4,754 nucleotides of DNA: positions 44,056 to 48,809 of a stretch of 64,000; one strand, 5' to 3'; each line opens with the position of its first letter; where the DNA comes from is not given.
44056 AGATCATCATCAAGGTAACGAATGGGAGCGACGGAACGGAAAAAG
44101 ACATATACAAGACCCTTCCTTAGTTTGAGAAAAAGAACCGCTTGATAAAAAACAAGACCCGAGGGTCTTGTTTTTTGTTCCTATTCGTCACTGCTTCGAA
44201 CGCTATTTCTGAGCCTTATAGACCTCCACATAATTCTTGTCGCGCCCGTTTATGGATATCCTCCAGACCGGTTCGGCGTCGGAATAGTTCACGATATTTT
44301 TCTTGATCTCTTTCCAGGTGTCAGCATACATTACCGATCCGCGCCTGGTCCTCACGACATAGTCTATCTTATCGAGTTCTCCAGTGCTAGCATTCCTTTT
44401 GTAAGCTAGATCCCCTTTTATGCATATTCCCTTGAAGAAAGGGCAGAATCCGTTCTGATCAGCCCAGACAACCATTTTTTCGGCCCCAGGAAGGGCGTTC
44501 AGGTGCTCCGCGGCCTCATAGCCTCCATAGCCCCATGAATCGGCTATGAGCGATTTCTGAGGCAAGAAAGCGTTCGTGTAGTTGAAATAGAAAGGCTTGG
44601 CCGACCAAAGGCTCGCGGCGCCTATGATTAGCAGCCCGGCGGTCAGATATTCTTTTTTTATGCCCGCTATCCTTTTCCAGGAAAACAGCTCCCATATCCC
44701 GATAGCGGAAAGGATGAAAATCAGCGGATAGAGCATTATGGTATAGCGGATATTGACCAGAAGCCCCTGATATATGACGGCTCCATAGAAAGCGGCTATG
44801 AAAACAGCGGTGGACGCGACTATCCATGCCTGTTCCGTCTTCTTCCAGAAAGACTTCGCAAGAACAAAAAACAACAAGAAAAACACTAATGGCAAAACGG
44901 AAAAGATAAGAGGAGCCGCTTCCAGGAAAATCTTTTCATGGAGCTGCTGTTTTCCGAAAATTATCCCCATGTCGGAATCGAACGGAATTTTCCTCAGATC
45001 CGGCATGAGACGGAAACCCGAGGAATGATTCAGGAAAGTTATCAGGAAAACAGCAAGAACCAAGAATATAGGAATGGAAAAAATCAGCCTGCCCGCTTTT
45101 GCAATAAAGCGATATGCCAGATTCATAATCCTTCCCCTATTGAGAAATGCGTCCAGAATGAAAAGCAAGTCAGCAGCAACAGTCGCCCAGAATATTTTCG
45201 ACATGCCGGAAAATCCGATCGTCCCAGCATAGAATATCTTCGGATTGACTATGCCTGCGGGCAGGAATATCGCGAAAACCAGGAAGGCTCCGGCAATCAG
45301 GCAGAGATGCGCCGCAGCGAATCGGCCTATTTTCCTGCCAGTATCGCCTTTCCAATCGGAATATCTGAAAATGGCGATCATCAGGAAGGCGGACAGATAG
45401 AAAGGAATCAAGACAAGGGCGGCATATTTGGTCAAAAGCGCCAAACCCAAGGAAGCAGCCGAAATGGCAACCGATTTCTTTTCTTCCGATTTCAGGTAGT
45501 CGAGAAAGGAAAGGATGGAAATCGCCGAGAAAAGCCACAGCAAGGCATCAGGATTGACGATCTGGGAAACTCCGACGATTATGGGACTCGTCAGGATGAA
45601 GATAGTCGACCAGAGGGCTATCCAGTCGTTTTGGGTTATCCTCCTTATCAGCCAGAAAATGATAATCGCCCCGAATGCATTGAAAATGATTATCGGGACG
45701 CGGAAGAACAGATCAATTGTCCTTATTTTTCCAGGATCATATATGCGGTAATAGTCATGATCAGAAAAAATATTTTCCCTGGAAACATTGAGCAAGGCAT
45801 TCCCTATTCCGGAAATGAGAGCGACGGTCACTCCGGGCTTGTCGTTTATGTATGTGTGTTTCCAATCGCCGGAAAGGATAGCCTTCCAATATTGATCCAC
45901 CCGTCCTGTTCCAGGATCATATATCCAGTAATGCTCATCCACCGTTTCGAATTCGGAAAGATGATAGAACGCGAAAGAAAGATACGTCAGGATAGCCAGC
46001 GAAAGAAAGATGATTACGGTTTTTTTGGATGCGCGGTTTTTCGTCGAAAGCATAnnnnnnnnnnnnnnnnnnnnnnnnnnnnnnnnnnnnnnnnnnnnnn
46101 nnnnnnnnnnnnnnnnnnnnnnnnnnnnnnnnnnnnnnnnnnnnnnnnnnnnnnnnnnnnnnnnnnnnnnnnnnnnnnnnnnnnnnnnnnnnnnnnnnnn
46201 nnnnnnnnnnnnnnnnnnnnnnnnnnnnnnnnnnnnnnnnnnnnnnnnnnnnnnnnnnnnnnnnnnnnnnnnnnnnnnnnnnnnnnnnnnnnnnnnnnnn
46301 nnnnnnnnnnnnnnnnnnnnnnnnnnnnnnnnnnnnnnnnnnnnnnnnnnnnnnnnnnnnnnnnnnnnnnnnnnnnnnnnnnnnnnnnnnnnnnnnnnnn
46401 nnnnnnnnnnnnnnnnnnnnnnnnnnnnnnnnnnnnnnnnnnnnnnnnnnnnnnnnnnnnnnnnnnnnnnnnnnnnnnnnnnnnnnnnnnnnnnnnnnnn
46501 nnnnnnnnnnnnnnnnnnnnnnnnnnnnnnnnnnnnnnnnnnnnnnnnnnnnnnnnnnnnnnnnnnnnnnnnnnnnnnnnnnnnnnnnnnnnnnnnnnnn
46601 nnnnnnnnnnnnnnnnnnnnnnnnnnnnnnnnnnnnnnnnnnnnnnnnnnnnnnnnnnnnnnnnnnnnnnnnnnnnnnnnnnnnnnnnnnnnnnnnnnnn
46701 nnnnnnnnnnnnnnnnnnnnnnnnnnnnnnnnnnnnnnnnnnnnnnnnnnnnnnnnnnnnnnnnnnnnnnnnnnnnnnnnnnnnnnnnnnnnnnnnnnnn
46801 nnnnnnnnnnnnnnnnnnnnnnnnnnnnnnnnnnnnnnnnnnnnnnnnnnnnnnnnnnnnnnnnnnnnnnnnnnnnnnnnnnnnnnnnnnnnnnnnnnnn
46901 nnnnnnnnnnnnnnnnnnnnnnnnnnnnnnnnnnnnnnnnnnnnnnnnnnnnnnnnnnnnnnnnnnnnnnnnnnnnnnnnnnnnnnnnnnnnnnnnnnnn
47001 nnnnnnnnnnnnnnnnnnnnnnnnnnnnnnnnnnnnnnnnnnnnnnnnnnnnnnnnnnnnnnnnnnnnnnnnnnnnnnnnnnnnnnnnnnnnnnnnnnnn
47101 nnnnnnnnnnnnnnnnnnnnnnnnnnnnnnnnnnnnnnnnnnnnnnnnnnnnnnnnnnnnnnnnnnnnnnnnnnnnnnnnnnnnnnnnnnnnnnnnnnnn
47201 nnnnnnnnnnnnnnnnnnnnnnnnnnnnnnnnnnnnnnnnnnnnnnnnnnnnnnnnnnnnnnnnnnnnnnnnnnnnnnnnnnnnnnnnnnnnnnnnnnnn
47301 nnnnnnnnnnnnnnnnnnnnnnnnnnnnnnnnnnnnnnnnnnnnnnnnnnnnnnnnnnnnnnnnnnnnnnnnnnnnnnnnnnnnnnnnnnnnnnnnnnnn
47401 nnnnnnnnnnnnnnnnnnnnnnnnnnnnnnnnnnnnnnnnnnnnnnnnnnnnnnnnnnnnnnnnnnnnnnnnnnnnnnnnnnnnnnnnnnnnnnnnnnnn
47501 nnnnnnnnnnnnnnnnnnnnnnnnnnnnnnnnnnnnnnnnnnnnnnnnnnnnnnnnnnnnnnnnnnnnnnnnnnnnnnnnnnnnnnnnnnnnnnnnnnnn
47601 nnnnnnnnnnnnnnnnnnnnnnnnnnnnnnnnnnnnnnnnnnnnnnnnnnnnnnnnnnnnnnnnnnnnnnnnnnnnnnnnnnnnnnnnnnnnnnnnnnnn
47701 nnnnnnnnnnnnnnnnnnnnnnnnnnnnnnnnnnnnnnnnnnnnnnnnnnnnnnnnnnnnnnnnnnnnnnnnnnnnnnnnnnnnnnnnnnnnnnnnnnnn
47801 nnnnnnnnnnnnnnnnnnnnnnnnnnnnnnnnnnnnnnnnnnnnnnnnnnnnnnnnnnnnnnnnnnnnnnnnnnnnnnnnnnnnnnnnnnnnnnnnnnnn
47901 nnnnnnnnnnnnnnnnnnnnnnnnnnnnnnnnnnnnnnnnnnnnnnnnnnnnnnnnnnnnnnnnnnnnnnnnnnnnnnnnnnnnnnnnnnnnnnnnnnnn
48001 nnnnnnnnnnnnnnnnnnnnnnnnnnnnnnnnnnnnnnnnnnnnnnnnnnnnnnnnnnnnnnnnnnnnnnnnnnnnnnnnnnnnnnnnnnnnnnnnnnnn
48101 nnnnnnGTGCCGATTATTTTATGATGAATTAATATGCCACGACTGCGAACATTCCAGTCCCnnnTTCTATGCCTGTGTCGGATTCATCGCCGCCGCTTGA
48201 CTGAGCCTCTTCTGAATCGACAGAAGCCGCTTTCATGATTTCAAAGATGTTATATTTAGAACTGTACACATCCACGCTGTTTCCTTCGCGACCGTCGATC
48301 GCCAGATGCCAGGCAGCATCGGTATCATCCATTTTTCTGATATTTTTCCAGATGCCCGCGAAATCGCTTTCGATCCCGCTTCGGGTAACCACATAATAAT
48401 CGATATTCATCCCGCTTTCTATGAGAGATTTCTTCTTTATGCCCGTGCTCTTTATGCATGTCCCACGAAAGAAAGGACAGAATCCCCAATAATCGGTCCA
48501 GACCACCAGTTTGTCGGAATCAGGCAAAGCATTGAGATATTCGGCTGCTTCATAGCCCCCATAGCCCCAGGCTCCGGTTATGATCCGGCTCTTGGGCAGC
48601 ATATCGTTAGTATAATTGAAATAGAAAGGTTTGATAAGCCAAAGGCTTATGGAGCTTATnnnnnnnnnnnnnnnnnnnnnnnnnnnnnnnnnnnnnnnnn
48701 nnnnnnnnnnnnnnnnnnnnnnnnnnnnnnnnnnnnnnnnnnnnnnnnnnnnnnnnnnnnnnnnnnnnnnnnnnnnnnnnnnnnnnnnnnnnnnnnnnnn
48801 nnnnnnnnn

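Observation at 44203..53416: Four paralogous 616-683 aa membrane glycosyltransferase genes, three in head-to-tail tandem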

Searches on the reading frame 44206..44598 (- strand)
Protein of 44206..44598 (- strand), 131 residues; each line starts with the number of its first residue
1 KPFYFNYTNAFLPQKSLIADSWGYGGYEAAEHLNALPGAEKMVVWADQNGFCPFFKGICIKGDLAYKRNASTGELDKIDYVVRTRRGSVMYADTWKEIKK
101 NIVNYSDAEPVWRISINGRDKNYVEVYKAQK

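Call 44: search_protein_families(library=pfam, proteins=[window:44206-44598:-], max_evalue=10)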
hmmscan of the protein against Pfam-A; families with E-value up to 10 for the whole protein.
seq(131 aa): 0 families

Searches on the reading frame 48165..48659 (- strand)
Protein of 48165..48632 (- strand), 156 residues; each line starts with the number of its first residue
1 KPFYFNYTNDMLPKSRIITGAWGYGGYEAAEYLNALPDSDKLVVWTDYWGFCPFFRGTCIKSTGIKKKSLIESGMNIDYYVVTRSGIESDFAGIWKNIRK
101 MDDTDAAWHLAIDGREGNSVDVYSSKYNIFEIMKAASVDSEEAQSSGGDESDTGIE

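Call 44: search_protein_families(library=pfam, proteins=[window:48165-48632:-], max_evalue=10)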
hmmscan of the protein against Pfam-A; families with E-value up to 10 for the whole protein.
seq(156 aa): 1 family
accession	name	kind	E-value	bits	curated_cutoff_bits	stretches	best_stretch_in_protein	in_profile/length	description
PF22428.2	Dis32-like_C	-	0.2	11.7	27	1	117-129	13-25/32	DIS3-like exonuclease 2-like, C-terminal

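Call 68: search_solved_structures(query=A4, max_evalue=10, show_alignments=3)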
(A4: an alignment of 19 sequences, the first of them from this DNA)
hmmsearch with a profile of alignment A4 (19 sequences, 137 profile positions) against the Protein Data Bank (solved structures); distinct sequences matched with E-value up to 10: 4.
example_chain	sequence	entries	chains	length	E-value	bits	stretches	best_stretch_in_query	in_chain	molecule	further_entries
4u88_A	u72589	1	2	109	0.28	14.6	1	16-44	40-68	Transcriptional regulator SaeR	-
4qwq_B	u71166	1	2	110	0.29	14.6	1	16-44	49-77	Response regulator SaeR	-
9sh6_G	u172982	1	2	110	0.35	14.3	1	14-61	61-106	Guanine nucleotide-binding protein subunit gamma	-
4ixa_A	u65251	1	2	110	1.5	12.3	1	18-44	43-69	Response regulator SaeR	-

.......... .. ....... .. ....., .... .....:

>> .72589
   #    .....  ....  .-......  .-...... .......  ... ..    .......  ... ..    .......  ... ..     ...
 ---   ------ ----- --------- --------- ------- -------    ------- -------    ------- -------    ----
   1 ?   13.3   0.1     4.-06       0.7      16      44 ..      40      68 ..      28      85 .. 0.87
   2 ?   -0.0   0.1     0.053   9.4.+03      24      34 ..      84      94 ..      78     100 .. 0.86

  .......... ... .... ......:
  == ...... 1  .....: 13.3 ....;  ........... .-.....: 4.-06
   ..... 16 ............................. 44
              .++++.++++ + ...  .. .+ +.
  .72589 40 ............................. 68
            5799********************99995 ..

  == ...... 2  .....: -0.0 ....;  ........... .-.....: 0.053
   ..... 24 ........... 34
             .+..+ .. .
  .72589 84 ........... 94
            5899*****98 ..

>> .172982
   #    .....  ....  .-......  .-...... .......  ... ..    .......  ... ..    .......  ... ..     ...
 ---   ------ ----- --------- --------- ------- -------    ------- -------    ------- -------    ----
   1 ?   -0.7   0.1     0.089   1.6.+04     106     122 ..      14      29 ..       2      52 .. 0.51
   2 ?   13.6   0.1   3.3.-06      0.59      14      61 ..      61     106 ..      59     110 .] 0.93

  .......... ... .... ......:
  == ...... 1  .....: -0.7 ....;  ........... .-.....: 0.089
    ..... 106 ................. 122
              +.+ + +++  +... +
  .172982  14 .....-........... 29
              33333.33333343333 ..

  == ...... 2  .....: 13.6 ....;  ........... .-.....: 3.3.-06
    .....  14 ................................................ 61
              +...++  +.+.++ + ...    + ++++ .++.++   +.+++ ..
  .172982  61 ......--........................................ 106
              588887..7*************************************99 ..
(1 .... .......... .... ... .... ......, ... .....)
